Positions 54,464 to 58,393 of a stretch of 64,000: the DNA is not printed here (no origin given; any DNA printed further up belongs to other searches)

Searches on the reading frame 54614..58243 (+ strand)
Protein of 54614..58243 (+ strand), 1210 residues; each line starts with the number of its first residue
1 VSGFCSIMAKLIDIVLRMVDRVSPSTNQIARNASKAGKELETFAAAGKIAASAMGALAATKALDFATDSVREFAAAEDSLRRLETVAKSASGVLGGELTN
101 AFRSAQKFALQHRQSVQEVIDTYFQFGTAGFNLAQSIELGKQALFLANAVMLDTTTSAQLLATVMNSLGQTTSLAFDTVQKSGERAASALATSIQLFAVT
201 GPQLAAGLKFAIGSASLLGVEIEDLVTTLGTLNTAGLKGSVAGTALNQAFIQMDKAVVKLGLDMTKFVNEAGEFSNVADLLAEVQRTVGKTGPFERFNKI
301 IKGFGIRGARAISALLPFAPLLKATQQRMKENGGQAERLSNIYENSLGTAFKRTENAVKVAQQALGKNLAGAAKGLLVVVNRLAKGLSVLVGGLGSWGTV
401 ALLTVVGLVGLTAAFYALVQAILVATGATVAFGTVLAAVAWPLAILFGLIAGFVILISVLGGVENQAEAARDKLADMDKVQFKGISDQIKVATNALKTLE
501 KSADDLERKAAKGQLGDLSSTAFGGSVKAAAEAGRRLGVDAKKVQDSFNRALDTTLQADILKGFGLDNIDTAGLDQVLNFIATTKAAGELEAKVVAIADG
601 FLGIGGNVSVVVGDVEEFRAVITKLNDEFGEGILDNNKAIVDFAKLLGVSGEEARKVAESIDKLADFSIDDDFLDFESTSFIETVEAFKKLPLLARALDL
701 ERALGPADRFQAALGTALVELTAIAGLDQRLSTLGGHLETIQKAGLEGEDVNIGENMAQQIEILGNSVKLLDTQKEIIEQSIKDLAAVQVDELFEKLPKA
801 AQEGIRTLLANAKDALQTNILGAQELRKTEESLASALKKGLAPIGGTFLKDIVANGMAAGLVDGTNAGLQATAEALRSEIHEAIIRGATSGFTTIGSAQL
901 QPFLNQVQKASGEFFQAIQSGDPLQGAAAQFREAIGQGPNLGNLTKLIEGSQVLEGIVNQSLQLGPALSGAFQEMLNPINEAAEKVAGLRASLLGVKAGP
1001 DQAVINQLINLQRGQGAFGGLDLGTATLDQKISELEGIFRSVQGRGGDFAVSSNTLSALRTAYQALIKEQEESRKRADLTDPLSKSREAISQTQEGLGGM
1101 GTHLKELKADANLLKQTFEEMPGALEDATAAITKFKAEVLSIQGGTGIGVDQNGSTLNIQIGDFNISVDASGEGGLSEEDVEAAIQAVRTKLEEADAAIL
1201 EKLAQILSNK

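Call 30: search_protein_families(library=phrogs, proteins=[window:54614-58243:+], max_evalue=0.00001)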
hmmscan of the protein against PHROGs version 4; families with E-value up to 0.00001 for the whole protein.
window:54614-58243:+ (1210 aa): 9 families
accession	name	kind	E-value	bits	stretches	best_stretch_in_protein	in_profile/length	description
phrog_28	-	tail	3.5e-26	93.1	1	28-457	231-673/1228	tail length tape measure protein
phrog_991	-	tail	7e-23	81.2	1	18-618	248-777/1966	tail length tape measure protein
phrog_1533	-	tail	1.8e-19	69.9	1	21-503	200-725/1688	tail length tape measure protein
phrog_9696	-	tail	6.4e-17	61.6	1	23-373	29-359/1415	tail length tape measure protein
phrog_167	-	tail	1.8e-16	60.1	1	22-636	247-767/1555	tail length tape measure protein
phrog_1272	-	tail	1.7e-15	56.9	1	22-920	208-928/1606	tail length tape measure protein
phrog_5218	-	unknown function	3.4e-13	49.6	0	19-287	175-423/1599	-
phrog_4704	-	tail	4.8e-12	46.3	1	69-427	215-567/625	tail length tape measure protein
phrog_1293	-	tail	7.2e-08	31.7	1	20-390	136-506/1424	tail length tape measure protein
